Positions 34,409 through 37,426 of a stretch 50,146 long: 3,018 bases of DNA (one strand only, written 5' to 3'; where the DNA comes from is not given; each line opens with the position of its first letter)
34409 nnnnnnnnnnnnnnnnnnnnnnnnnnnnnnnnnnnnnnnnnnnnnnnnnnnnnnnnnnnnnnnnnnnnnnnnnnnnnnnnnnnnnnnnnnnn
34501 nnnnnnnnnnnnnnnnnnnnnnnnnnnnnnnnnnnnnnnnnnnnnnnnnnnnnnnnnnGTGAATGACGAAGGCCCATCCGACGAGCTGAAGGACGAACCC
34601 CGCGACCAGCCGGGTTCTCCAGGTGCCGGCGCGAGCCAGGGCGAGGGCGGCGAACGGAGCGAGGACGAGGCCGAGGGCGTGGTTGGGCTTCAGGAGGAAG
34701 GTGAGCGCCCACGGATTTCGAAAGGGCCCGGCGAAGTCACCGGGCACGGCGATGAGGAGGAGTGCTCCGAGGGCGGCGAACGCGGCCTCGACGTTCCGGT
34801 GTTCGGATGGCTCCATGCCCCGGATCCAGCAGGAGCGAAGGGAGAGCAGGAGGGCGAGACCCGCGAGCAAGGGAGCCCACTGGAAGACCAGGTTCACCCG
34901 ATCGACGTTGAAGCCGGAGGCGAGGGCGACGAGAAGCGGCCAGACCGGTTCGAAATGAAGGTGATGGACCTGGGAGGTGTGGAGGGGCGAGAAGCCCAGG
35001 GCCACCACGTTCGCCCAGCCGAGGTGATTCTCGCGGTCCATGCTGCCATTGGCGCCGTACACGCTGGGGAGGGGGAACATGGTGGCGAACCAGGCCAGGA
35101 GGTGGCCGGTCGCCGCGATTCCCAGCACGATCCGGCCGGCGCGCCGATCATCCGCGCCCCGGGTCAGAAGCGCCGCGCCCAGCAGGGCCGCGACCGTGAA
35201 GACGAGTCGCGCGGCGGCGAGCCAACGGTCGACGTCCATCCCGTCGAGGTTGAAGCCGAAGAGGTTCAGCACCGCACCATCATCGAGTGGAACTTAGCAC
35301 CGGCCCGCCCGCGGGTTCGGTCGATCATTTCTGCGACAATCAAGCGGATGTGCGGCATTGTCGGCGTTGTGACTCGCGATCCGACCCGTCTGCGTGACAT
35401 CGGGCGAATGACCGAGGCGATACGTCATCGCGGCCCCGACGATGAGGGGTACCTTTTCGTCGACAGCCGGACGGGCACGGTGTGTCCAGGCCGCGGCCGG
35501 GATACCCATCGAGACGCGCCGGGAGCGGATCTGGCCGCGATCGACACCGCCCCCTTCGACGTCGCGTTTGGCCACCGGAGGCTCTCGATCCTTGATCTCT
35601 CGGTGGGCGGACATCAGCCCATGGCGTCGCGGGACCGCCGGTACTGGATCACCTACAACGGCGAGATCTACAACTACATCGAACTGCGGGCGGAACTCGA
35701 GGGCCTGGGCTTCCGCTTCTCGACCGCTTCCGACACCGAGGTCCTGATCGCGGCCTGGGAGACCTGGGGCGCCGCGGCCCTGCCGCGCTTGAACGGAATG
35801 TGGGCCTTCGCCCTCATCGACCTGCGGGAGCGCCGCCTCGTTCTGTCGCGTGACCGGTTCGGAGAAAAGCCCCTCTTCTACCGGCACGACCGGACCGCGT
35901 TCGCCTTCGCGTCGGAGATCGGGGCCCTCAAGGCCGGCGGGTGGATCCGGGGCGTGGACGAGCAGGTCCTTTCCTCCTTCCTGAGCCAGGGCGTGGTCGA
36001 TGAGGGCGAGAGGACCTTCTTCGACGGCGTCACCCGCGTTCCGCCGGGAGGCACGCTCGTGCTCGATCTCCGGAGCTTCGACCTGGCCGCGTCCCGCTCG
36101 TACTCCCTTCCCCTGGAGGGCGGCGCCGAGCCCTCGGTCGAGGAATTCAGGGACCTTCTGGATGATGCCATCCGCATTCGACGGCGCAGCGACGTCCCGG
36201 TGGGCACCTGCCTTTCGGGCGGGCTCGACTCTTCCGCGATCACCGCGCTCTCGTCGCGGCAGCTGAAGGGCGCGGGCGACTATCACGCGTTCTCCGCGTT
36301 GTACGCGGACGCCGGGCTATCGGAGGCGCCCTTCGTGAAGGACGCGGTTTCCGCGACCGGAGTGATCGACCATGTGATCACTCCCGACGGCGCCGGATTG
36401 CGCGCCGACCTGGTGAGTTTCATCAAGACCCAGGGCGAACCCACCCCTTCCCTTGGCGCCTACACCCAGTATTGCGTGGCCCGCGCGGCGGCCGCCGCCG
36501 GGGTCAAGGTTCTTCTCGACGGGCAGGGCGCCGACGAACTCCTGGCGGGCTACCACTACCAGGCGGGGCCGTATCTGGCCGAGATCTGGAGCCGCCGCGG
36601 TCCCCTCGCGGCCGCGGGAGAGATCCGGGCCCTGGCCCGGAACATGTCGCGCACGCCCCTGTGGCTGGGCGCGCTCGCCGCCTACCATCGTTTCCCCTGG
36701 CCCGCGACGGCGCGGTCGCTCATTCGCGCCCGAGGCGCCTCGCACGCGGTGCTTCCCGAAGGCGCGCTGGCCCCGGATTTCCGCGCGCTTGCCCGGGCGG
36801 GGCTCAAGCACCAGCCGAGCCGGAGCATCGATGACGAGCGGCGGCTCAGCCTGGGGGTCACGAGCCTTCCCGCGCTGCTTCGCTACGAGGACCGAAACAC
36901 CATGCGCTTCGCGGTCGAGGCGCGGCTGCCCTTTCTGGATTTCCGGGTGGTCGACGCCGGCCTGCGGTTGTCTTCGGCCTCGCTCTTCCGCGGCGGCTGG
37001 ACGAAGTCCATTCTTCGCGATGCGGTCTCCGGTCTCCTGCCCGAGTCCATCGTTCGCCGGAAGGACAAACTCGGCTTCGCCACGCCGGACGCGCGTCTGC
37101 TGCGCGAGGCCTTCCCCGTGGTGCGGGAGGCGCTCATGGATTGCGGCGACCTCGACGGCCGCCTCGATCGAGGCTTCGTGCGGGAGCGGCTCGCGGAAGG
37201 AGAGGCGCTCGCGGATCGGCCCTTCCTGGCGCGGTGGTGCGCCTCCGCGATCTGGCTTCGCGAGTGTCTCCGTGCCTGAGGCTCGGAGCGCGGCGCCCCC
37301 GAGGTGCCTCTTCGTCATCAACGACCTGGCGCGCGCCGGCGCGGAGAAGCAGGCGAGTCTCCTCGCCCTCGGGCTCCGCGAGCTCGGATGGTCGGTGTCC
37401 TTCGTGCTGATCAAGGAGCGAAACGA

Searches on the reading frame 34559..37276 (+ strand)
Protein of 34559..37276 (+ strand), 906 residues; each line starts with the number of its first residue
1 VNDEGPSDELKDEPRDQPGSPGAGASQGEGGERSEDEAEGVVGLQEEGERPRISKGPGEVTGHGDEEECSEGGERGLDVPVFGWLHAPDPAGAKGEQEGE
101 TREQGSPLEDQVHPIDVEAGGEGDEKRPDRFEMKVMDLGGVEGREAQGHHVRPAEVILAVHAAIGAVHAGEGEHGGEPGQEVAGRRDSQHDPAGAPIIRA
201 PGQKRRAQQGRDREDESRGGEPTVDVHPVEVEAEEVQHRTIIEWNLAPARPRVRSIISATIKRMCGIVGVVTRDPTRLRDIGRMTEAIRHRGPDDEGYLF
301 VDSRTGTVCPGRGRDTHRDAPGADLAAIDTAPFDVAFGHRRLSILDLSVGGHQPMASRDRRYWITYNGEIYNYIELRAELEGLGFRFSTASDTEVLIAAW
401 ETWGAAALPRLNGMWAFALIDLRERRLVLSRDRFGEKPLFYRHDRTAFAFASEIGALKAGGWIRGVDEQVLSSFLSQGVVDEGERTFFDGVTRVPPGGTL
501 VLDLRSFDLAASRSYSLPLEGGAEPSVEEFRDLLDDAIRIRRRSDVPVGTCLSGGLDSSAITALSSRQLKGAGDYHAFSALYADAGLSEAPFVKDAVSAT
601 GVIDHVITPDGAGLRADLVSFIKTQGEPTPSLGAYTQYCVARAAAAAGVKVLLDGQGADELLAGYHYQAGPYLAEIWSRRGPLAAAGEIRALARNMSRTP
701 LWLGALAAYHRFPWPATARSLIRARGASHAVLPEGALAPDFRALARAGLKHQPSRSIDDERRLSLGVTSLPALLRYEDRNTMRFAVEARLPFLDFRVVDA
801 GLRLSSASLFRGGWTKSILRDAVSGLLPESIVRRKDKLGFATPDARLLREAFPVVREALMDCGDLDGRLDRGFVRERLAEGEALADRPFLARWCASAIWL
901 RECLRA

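Call 12: search_protein_families(library=pfam, proteins=[window:34559-37276:+], max_evalue=0.001)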
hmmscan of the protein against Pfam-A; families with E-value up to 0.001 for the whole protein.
window:34559-37276:+ (906 aa): 3 families
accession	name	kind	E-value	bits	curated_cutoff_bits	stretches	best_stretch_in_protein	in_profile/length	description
PF00733.27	Asn_synthase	-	1.4e-57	196.4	21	1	529-883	1-333/354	Asparagine synthase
PF13537.11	GATase_7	-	3.6e-44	150.1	25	1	339-458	1-122/123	Glutamine amidotransferase domain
PF13522.11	GATase_6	-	8.8e-43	145.9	27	1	334-453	11-130/130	Glutamine amidotransferase domain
